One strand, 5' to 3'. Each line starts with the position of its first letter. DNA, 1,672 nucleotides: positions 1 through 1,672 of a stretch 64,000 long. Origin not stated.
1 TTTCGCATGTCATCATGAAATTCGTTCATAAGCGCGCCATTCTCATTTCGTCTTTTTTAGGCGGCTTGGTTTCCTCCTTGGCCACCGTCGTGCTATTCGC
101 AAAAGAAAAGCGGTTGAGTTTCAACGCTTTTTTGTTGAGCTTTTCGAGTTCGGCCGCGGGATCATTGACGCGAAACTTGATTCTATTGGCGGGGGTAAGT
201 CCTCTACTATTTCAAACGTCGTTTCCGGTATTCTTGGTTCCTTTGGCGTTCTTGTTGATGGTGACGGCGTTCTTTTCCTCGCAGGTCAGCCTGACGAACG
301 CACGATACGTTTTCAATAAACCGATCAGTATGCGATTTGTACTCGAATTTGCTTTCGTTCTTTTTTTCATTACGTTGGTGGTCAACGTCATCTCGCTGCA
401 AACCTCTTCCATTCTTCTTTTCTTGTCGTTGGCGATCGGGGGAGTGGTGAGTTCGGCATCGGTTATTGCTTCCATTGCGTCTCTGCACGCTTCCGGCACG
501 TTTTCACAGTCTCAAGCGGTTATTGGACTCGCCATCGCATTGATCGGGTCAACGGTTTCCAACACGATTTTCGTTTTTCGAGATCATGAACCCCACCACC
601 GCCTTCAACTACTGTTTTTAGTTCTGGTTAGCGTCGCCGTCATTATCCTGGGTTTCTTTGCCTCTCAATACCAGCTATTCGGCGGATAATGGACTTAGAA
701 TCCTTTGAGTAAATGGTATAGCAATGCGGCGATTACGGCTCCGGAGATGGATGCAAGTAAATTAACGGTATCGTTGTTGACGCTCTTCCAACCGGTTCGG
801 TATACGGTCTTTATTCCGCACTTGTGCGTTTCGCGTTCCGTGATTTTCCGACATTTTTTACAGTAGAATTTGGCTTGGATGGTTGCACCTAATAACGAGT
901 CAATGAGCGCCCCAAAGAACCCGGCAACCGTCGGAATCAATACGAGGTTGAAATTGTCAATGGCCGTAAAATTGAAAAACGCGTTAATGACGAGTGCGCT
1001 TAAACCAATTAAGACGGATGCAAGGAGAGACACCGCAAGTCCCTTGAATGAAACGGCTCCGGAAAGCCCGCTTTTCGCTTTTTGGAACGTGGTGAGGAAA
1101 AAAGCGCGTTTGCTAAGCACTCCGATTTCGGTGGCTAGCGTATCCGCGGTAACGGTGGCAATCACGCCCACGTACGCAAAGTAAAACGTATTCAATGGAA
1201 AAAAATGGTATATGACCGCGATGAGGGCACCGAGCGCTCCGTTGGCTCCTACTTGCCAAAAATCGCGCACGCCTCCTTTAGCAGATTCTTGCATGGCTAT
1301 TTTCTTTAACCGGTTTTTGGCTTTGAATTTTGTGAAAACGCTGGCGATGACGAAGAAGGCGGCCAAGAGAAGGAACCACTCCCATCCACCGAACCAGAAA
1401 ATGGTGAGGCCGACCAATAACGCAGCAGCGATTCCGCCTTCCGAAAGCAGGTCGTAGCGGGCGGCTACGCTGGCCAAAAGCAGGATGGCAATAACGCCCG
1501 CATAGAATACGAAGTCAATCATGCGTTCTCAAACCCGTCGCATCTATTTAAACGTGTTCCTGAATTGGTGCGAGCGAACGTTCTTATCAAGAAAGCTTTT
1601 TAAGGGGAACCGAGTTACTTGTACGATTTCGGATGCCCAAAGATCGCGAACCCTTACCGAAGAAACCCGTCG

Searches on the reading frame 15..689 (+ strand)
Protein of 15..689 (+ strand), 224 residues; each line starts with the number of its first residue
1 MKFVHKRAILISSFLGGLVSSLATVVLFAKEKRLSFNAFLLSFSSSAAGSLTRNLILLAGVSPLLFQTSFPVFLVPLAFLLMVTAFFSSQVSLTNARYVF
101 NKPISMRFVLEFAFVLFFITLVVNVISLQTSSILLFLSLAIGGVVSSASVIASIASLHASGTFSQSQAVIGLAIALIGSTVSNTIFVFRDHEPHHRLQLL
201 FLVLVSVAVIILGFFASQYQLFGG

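Call 31: find_encoding_contigs(protein=window:15-689:+, flank=10000, max_places=3)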
Protein window:15-689:+ (224 aa): no gene with exactly this product is on record in the collection.

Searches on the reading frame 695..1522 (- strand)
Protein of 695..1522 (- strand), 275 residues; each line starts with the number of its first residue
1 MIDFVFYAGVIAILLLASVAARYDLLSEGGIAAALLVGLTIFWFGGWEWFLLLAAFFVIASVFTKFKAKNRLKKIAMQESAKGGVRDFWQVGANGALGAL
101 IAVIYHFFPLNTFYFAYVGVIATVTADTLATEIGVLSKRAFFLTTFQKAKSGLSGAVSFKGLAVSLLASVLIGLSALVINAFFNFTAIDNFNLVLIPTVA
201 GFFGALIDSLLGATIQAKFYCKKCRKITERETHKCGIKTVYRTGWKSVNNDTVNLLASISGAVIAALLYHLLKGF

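Call 33: find_encoding_contigs(protein=window:695-1522:-, flank=10000, max_places=2)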
Protein window:695-1522:- (275 aa): 2 contigs read that carry it; 1 place shown.
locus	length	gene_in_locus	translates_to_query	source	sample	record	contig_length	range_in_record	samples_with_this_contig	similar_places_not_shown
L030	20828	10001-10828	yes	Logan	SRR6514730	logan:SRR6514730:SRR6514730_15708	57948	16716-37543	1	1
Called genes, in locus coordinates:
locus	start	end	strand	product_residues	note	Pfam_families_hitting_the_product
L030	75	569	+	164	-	PF12802:MarR_2, PF01047:MarR (weak)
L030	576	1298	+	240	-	PF02463:SMC_N (faint), PF00005:ABC_tran, PF13304:AAA_21 (faint)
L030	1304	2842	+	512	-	PF07705:CARDB (faint), PF10633:NPCBM_assoc (faint)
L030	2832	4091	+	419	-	PF12704:MacB_PCD, PF02687:FtsX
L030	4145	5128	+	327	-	PF00005:ABC_tran, PF13304:AAA_21 (faint), PF13732:DrrA1-3_C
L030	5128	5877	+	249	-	PF01061:ABC2_membrane, PF12698:ABC2_membrane_3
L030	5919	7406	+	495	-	PF01336:tRNA_anti-codon, PF00152:tRNA-synt_2, PF01409:tRNA-synt_2d (faint)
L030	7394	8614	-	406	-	PF00483:NTP_transferase, PF12804:NTP_transf_3, PF00132:Hexapep (faint), PF25084:LbH_EIF2B, PF25087:GMPPB_C, PF24894:Hexapep_GlmU (weak)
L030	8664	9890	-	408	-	-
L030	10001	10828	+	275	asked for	PF01940:DUF92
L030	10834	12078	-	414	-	PF02308:MgtC, PF13194:DUF4010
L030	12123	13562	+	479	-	PF00133:tRNA-synt_1 (faint), PF01406:tRNA-synt_1e, PF09334:tRNA-synt_1g, PF01921:tRNA-synt_1f (weak), PF09190:DALR_2, PF23493:CysS_C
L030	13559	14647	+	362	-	PF01321:Creatinase_N, PF00557:Peptidase_M24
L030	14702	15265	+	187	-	PF00011:HSP20 (weak), PF17886:ArsA_HSP20 (weak)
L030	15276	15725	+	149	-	-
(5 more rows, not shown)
